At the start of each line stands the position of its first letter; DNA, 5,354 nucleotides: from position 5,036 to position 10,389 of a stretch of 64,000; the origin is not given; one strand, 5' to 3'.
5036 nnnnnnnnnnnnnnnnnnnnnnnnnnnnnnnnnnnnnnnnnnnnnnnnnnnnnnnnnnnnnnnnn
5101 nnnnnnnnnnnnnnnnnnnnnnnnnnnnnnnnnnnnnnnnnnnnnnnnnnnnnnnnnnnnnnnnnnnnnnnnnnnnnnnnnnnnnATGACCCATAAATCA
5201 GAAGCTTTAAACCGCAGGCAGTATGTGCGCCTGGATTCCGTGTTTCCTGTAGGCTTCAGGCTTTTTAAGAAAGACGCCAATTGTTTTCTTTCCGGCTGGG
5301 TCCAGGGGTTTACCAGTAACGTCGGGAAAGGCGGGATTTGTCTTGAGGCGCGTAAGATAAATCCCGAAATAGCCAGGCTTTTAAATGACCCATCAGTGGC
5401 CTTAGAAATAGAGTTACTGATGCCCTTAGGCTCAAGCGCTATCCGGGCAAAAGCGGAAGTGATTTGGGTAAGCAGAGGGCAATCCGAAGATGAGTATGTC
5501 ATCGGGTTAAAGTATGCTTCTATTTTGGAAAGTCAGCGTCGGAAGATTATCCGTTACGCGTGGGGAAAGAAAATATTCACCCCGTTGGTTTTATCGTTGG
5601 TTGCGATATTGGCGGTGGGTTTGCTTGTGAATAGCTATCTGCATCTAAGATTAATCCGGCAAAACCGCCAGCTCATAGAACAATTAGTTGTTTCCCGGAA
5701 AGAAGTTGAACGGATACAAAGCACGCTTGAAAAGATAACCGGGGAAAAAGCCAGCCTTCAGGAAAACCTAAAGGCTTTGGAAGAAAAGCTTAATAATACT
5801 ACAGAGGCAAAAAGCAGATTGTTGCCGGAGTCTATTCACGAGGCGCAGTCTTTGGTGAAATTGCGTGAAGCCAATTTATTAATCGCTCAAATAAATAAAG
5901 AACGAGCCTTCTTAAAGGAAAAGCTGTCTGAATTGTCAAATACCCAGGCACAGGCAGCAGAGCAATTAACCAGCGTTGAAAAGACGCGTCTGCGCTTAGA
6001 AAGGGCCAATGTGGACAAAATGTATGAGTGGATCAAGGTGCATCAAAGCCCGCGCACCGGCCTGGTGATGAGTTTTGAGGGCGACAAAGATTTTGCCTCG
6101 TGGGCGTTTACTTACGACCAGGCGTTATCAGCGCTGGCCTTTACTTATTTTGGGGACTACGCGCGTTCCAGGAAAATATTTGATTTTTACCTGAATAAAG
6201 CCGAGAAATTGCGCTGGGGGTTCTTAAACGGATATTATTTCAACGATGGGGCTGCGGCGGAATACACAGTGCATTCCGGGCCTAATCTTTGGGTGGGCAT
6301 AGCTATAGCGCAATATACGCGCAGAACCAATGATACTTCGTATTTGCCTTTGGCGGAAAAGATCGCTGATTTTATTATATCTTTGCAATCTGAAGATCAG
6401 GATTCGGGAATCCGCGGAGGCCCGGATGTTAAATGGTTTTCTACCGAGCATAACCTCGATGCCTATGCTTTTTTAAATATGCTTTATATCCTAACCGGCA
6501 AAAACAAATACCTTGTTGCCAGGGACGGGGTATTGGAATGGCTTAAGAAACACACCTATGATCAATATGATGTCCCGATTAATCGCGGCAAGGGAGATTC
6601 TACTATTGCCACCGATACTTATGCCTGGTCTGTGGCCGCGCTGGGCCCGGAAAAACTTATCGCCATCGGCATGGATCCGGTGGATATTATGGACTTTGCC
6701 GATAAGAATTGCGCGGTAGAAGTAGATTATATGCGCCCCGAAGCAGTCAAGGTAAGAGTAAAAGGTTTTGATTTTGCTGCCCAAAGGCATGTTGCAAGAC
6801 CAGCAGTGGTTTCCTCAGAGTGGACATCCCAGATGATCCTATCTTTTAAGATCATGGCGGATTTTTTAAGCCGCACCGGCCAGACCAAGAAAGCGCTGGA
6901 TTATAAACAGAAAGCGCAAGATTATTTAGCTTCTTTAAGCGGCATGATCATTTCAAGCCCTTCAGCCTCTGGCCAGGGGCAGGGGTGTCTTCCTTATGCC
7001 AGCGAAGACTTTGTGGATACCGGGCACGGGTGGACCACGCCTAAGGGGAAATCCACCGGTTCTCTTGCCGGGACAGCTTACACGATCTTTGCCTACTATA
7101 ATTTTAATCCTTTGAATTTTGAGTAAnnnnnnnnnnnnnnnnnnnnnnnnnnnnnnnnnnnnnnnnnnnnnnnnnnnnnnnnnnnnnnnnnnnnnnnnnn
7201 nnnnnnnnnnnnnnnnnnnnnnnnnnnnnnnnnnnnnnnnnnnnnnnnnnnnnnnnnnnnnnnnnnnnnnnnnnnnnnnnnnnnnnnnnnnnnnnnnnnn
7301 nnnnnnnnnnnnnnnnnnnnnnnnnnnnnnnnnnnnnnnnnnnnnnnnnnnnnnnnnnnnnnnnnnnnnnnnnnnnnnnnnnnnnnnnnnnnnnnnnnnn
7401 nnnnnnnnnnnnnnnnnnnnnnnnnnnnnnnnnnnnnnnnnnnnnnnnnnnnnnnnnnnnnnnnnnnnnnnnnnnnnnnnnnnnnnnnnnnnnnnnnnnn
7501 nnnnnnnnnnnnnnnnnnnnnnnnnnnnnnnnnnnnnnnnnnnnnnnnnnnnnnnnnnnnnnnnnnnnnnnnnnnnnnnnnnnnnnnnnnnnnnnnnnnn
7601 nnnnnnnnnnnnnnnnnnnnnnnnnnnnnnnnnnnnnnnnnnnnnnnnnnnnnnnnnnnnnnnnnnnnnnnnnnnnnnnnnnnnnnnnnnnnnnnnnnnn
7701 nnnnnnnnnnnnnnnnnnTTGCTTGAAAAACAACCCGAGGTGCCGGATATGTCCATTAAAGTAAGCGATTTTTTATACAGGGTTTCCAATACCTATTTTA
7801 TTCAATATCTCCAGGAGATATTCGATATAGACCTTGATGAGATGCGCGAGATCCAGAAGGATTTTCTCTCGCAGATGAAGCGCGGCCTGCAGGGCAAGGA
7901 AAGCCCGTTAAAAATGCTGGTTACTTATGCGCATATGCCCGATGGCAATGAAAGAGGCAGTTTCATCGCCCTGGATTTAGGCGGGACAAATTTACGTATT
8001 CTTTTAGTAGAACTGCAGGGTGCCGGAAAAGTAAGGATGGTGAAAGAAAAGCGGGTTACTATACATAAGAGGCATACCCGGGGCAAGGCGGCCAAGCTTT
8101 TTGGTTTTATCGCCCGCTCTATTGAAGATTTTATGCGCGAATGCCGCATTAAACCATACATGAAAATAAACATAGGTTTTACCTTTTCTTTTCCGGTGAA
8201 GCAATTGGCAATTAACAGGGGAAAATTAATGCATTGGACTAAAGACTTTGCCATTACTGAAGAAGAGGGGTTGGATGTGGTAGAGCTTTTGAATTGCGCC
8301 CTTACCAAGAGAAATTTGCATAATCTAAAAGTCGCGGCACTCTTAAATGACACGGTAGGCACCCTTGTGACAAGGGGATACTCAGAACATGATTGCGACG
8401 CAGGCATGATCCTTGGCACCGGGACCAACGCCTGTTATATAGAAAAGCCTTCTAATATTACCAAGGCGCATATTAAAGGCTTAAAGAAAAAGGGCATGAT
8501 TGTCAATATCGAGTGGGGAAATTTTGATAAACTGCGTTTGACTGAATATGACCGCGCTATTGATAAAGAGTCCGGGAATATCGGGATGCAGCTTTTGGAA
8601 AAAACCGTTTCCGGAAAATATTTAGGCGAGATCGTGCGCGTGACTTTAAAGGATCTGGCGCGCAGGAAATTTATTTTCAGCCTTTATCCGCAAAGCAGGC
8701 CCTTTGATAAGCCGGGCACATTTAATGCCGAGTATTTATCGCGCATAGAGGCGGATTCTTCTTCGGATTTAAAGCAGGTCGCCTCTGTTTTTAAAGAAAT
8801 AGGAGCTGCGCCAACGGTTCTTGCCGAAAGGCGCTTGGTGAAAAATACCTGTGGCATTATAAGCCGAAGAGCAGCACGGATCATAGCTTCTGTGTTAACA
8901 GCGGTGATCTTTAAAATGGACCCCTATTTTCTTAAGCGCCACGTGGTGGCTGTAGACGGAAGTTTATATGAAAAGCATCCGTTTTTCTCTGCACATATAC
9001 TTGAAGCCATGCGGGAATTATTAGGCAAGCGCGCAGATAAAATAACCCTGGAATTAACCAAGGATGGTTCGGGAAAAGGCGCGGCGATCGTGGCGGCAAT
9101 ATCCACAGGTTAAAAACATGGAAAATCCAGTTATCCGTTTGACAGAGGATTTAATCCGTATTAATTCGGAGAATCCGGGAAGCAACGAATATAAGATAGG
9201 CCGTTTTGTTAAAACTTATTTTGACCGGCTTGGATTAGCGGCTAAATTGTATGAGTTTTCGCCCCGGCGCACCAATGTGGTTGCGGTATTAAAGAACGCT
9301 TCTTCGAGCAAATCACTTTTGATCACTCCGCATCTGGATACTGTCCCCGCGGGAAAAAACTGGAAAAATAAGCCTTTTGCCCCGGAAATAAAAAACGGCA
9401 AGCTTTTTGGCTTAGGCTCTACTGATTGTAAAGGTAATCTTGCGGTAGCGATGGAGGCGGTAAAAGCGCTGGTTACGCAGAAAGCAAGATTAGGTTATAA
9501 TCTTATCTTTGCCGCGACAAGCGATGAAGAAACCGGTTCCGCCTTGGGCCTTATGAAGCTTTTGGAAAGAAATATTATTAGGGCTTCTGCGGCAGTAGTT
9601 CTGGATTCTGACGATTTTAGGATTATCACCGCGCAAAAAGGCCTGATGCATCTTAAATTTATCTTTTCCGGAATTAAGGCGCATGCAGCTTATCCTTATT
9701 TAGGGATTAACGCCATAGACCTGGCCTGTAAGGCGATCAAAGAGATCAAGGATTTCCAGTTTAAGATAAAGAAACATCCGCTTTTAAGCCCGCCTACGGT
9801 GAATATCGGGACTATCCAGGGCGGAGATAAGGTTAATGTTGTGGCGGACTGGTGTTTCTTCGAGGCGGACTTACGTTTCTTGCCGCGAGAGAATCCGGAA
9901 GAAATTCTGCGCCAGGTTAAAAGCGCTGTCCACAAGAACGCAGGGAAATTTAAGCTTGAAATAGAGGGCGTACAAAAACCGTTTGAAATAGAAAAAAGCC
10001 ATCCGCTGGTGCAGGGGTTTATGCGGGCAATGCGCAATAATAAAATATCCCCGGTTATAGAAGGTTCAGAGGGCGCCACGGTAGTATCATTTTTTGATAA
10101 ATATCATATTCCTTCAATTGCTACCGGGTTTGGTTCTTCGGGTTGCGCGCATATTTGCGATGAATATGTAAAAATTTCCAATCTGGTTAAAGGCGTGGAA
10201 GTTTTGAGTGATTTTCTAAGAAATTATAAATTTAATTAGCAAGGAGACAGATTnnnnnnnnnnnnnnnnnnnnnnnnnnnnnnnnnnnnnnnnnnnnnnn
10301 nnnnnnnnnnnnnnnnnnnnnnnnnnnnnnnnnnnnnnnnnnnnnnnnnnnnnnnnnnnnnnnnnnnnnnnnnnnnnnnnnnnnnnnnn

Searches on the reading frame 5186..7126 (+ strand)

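Call 64: search_protein_families(library=pfam, proteins=[window:5186-7126:+], max_evalue=0.00001)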
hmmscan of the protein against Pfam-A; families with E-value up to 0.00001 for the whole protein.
window:5186-7126:+ (646 aa): 1 family
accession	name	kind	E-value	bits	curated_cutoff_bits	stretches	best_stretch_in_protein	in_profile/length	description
PF07238.19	PilZ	-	2.7e-06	28.1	22.5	1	9-124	1-99/102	PilZ domain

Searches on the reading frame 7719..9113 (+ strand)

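Call 64: search_protein_families(library=pfam, proteins=[window:7719-9113:+], max_evalue=0.00001)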
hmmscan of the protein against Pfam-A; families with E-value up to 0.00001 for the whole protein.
window:7719-9113:+ (464 aa): 2 families
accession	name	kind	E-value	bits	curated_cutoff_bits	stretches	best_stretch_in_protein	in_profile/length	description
PF03727.22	Hexokinase_2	-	5.4e-71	239.2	24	1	228-461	2-242/242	Hexokinase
PF00349.27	Hexokinase_1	-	6.1e-63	212.7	24.3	1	31-221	5-201/201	Hexokinase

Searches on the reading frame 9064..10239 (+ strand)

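Call 64: search_protein_families(library=pfam, proteins=[window:9064-10239:+], max_evalue=0.00001)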
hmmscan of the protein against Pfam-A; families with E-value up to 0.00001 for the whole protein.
window:9064-10239:+ (391 aa): 3 families
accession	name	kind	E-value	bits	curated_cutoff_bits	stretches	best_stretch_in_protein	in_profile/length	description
PF01546.33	Peptidase_M20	-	3.9e-31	109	24.6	1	89-386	4-205/206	Peptidase family M20/M25/M40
PF07687.19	M20_dimer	-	2.9e-24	85.5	21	1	189-294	1-104/107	Peptidase dimerisation domain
PF04389.22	Peptidase_M28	-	7.2e-08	32.8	21.3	1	71-158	1-69/193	Peptidase family M28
